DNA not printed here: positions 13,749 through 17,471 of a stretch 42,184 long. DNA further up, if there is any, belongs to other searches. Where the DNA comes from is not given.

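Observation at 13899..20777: HdrA-REC is translationally coupled to a sensor kinase and a REC-kinase hybrid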

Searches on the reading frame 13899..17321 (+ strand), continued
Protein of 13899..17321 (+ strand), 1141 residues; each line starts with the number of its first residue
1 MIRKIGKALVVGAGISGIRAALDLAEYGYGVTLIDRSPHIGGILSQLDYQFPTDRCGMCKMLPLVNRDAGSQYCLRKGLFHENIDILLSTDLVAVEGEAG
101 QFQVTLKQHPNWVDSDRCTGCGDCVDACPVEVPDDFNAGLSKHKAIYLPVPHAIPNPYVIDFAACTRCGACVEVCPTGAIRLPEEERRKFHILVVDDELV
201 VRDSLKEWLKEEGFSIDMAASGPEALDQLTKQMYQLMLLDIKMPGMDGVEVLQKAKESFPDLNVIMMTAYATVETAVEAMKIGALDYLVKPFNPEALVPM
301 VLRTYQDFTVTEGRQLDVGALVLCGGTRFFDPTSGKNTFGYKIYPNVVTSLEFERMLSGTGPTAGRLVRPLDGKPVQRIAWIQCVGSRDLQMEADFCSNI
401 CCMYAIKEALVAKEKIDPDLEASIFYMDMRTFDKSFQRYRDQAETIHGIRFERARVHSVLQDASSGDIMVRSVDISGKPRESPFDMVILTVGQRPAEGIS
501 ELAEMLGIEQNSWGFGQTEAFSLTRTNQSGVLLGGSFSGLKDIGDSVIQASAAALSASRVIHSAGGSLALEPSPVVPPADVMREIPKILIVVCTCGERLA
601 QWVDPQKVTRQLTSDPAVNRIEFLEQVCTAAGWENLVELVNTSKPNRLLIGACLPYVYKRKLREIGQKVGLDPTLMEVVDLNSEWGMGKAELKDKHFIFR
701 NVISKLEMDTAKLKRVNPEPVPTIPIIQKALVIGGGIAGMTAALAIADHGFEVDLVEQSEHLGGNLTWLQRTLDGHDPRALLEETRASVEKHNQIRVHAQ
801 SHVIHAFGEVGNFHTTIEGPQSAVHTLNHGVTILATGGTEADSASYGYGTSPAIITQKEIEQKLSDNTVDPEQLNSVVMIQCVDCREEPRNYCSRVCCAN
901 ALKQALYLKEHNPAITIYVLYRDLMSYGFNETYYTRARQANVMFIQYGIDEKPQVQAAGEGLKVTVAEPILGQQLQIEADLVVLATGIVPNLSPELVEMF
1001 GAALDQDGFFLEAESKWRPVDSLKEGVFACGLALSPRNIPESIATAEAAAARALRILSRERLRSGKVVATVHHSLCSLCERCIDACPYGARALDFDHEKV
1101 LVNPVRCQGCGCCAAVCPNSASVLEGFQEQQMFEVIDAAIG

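Call 33: search_solved_structures(query=window:13899-17321:+, max_evalue=0.00001, show_alignments=2)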
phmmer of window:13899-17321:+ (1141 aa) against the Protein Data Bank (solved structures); distinct sequences matched with E-value up to 0.00001: 262 (the best 60 are shown).
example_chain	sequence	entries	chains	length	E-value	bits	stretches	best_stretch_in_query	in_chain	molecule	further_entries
5odc_A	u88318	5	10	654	9.7e-138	464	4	315-509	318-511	Heterodisulfide reductase, subunit A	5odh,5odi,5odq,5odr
8rvu_a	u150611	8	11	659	9.5e-122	411.1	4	314-510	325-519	H(2):CoB-CoM heterodisulfide,ferredoxin reductase subunit A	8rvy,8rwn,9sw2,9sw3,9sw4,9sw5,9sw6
8rvv_A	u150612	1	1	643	9e-115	388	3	314-515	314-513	H(2):CoB-CoM heterodisulfide,ferredoxin reductase subunit A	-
9sfi_A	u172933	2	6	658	2.5e-110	373.2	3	8-185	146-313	CoB--CoM heterodisulfide reductase iron-sulfur subunit A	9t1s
7bkb_A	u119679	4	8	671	2.6e-94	320.2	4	7-177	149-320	CoB--CoM heterodisulfide reductase iron-sulfur subunit A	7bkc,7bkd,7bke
6tjr_A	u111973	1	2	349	1.3e-35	125.8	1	310-559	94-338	Fumarate reductase/succinate dehydrogenase flavoprotein domain protein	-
9xzo_A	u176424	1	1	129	3.7e-23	84.6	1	191-301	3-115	De novo protein M1X0B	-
3crn_A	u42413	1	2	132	1e-21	79.8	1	191-302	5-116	Response regulator receiver domain protein, CheY-like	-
2jvj_A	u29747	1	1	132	2.3e-21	78.7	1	191-297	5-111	Sporulation initiation phosphotransferase F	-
6ifh_A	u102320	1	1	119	3.3e-21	78.1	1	191-295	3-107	Sporulation initiation phosphotransferase F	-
1fsp_A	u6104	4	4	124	9.2e-21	76.7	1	191-297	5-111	STAGE 0 SPORULATION PROTEIN F | SPORULATION RESPONSE REGULATORY PROTEIN | Sporulation initiation phosphotransferase F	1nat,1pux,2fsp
3q15_C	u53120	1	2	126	9.3e-21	76.7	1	191-297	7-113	Sporulation initiation phosphotransferase F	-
7w9h_A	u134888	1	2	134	9.5e-21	76.6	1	191-303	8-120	Response regulator protein FleR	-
1pey_A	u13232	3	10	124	1.3e-20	76.2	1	191-297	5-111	Sporulation initiation phosphotransferase F | SPORULATION RESPONSE REGULATORY PROTEIN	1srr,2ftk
1f51_E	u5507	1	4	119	1.3e-20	76.1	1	192-297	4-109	SPORULATION INITIATION PHOSPHOTRANSFERASE F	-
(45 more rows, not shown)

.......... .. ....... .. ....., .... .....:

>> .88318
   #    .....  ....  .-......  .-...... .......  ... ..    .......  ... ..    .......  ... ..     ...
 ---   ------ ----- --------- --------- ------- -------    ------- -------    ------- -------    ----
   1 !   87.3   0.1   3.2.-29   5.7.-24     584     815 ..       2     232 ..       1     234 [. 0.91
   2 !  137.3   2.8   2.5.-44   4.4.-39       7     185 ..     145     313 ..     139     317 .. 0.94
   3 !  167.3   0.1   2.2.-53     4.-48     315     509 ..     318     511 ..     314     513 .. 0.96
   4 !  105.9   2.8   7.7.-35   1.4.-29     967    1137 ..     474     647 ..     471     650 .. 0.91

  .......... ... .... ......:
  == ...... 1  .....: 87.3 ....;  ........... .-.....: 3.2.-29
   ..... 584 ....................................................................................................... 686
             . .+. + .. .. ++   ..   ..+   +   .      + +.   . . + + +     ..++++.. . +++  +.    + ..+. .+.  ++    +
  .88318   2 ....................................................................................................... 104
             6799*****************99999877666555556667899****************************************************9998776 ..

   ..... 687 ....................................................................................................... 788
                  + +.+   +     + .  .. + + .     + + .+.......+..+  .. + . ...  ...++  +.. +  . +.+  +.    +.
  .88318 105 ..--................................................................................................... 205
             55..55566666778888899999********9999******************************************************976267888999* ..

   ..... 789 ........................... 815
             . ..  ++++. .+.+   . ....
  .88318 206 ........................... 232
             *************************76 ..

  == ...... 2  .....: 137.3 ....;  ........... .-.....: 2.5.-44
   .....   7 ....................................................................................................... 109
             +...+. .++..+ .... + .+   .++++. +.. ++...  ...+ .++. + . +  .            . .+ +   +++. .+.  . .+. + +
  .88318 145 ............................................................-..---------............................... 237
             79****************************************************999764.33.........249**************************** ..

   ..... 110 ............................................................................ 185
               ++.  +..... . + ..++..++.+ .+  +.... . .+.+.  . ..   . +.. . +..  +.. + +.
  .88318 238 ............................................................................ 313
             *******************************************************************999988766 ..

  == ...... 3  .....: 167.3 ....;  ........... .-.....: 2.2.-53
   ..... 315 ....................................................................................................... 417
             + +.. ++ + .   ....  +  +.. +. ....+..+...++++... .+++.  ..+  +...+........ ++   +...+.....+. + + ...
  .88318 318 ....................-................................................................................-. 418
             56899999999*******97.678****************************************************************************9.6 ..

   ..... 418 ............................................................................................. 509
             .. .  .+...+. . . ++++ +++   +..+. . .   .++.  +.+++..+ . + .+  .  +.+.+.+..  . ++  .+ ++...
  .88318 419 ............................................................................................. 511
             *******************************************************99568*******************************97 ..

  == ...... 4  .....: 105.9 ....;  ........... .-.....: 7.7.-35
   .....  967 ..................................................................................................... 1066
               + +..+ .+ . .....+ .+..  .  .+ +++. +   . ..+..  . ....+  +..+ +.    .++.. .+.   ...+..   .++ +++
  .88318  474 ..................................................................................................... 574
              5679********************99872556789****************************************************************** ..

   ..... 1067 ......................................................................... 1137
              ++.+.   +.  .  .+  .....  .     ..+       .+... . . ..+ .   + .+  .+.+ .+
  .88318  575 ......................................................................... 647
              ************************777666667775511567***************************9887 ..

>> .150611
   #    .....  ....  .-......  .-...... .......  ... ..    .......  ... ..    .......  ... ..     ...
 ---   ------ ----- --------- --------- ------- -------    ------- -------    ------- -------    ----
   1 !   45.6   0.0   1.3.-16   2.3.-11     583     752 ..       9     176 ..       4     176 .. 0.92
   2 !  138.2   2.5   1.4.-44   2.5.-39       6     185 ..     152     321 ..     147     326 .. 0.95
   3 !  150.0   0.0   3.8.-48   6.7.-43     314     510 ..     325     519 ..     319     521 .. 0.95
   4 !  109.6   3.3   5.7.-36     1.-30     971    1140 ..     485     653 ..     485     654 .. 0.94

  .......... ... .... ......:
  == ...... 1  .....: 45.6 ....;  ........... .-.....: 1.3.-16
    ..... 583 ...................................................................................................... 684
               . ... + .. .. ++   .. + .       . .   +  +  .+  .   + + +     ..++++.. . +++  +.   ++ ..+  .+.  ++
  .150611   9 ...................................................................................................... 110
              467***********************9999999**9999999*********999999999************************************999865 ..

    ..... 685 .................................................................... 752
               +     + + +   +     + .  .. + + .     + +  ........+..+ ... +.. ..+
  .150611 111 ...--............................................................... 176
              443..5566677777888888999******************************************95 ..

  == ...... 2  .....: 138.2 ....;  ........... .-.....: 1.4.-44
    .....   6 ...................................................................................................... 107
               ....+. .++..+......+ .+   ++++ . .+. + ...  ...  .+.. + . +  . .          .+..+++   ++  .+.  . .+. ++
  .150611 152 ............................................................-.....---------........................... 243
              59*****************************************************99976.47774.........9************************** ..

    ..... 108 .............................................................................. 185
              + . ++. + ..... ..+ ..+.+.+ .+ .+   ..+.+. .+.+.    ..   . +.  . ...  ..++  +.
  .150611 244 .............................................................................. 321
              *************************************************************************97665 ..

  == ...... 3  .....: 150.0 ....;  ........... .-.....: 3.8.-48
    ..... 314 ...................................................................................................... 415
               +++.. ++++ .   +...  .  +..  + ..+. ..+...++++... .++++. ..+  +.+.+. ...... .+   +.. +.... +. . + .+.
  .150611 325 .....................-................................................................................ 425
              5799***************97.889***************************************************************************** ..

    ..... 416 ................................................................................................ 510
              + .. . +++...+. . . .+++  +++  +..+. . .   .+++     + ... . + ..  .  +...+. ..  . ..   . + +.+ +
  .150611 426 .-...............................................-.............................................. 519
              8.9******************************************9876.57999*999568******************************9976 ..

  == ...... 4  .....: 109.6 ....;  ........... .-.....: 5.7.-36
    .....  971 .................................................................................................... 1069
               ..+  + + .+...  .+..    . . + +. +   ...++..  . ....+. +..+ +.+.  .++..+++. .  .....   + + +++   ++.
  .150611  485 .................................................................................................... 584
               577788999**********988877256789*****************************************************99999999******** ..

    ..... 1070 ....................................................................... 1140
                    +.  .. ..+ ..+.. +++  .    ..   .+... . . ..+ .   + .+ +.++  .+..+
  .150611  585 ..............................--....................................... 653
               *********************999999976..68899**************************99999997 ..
